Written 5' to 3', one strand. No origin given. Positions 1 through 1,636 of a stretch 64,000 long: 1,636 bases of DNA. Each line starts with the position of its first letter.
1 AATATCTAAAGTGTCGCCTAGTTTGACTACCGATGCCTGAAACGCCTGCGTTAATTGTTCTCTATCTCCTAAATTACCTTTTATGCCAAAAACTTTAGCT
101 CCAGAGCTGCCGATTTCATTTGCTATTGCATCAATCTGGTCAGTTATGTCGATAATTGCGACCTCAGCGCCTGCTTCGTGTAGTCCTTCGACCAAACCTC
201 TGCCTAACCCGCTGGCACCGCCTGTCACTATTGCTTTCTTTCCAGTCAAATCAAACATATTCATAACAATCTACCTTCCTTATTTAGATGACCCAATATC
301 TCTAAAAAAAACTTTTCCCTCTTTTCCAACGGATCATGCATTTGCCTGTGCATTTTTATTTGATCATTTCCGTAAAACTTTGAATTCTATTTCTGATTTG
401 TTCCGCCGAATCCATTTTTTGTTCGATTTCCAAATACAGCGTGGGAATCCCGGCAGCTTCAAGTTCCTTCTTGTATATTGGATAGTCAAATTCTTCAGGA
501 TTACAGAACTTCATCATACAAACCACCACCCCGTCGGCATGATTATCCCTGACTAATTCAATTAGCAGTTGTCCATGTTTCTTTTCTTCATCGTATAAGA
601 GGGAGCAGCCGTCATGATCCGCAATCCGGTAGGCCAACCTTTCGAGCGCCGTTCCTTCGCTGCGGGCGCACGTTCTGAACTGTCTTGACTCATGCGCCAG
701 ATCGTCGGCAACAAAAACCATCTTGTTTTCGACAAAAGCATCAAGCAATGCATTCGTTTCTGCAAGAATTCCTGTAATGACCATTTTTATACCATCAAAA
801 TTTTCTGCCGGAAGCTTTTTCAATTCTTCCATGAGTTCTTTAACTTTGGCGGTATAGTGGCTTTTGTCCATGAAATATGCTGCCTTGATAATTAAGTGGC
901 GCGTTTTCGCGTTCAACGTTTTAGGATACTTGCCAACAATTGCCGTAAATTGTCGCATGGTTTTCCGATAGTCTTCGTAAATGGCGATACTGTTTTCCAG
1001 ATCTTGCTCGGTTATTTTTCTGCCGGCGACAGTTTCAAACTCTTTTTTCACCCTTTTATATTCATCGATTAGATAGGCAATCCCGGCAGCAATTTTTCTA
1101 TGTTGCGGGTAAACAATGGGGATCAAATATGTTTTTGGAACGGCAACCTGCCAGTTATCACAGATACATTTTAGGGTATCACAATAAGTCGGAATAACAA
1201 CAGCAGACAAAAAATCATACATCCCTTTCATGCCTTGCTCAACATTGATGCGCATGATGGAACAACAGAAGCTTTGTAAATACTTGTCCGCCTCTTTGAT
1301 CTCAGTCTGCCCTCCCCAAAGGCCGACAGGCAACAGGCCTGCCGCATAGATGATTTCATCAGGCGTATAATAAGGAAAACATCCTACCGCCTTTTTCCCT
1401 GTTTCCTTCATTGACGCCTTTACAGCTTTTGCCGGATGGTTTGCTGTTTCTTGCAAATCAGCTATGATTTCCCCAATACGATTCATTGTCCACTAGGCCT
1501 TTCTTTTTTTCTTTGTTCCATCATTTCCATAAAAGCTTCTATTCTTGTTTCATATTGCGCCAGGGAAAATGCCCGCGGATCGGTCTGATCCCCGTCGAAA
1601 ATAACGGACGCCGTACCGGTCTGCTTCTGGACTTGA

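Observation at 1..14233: Self-contained sigma54 regulon for anaerobic breakdown of an unknown hydroxy-acid/amide substrate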

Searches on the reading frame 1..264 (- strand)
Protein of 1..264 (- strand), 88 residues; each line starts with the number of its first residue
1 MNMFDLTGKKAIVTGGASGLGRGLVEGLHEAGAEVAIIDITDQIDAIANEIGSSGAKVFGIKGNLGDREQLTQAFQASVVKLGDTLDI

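Call 3: search_protein_families(library=pfam, proteins=[window:1-264:-])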
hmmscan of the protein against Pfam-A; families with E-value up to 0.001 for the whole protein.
window:1-264:- (88 aa): 3 families
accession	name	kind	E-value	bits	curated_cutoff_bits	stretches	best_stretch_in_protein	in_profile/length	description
PF00106.31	adh_short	-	5.5e-13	49.3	26.6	1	9-87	1-79/195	short chain dehydrogenase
PF13561.12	adh_short_C2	-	2e-07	31.3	27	1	17-87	3-73/236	Enoyl-(Acyl carrier protein) reductase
PF08659.16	KR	-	0.00074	19.9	22.6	1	12-78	4-75/180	KR domain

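Call 5: search_protein_families(library=ncbifam, proteins=[window:1-264:-])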
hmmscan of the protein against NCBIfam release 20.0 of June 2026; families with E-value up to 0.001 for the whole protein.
window:1-264:- (88 aa): 153 families (the best 25 are shown)
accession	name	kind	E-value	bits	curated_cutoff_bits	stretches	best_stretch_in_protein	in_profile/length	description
NF009931.0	PRK13394.1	subfamily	3.5e-14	52.9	340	1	3-83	2-83/262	3-hydroxybutyrate dehydrogenase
NF005390.0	PRK06935.1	equivalog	3.9e-14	52.6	369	1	1-83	8-90/258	2-dehydro-3-deoxy-D-gluconate 5-dehydrogenase KduD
NF006070.0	PRK08213.1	subfamily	7.9e-13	48.5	279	1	2-84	6-89/259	gluconate 5-dehydrogenase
NF009468.0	PRK12826.1-4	equivalog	8.2e-13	48.6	318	1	4-87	3-86/256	SDR family oxidoreductase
NF006080.0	PRK08226.1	equivalog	1.2e-12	47.9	356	1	4-83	2-81/263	SDR family oxidoreductase UcpA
NF005559.1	PRK07231.1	subfamily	1.9e-12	47.2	215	1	6-84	2-80/249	glucose 1-dehydrogenase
NF004522.0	PRK05867.1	equivalog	2e-12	47.4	447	1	2-84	5-88/255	SDR family oxidoreductase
NF005309.0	PRK06841.1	subfamily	4.6e-12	46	286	1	3-81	10-86/255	GolD/DthD family dehydrogenase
NF004198.0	PRK05653.1-3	equivalog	1.9e-11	43.9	296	1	6-87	5-86/248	3-oxoacyl-ACP reductase FabG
NF053674.1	XylDhXylBProt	equivalog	1.9e-11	43.9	400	1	5-83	8-87/252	D-xylose 1-dehydrogenase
NF006132.0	PRK08277.1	subfamily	2e-11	43.8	281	1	2-83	4-86/280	D-mannonate oxidoreductase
NF004774.0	PRK06114.1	equivalog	2.6e-11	43.3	360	1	2-84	10-94/262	SDR family oxidoreductase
NF004203.0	PRK05653.2-4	subfamily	3.8e-11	42.8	313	1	5-87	3-85/260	3-oxoacyl-ACP reductase FabG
NF006196.0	PRK08324.2-4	equivalog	3.9e-11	42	831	1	5-84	406-480/657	bifunctional aldolase/short-chain dehydrogenase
NF005862.0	PRK07792.1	equivalog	4.4e-11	42.5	414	1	3-84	8-90/307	3-oxoacyl-ACP reductase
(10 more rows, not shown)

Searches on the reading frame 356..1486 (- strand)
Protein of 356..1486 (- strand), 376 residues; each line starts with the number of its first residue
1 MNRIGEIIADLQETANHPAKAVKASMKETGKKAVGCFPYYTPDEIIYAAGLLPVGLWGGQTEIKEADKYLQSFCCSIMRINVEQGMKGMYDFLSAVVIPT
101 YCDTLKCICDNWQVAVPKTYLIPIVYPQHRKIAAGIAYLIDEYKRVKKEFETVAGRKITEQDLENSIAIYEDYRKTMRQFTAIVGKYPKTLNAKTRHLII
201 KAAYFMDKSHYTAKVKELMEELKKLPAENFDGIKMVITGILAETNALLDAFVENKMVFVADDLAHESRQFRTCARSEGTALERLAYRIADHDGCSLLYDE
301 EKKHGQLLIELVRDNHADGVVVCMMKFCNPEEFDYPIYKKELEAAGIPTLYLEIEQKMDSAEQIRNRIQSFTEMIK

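Call 3: search_protein_families(library=pfam, proteins=[window:356-1486:-])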
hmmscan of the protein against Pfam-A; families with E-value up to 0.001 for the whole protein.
window:356-1486:- (376 aa): 1 family
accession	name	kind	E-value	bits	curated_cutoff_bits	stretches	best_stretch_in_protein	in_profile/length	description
PF06050.19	HGD-D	-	6.6e-85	286.1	28.4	1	39-375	2-342/342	2-hydroxyglutaryl-CoA dehydratase, D-component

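Call 5: search_protein_families(library=ncbifam, proteins=[window:356-1486:-])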
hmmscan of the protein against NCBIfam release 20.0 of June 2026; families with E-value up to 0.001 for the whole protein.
window:356-1486:- (376 aa): 4 families
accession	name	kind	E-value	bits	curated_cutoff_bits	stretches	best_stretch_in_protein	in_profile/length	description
NF052456.1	HyiscapDhHadC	equivalog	1.5e-153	511.1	700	1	5-375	2-372/372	(R)-2-hydroxyisocaproyl-CoA dehydratase subunit beta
TIGR02263.1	benz_CoA_red_C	equivalog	4.6e-48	164.1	421.15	1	7-374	11-379/380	benzoyl-CoA reductase subunit C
NF040772.1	double_cubane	equivalog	6.6e-43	147.2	350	1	24-375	13-372/372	double-cubane-cluster-containing anaerobic reductase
TIGR03190.1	benz_CoA_bzdN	equivalog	1.4e-33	116.3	453.8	1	27-374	23-370/377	benzoyl-CoA reductase, bzd-type, subunit N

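Call 84: search_solved_structures(query=window:356-1486:-, max_evalue=1e-50, show_alignments=1)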
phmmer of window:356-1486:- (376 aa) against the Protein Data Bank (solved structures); distinct sequences matched with E-value up to 1e-50: 1.
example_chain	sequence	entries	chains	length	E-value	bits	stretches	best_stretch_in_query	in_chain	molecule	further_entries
3o3m_B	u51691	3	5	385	5.6e-122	410.4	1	7-375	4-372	beta subunit 2-hydroxyacyl-CoA dehydratase | beta-subunit 2-hydroxyacyl-CoA dehydratase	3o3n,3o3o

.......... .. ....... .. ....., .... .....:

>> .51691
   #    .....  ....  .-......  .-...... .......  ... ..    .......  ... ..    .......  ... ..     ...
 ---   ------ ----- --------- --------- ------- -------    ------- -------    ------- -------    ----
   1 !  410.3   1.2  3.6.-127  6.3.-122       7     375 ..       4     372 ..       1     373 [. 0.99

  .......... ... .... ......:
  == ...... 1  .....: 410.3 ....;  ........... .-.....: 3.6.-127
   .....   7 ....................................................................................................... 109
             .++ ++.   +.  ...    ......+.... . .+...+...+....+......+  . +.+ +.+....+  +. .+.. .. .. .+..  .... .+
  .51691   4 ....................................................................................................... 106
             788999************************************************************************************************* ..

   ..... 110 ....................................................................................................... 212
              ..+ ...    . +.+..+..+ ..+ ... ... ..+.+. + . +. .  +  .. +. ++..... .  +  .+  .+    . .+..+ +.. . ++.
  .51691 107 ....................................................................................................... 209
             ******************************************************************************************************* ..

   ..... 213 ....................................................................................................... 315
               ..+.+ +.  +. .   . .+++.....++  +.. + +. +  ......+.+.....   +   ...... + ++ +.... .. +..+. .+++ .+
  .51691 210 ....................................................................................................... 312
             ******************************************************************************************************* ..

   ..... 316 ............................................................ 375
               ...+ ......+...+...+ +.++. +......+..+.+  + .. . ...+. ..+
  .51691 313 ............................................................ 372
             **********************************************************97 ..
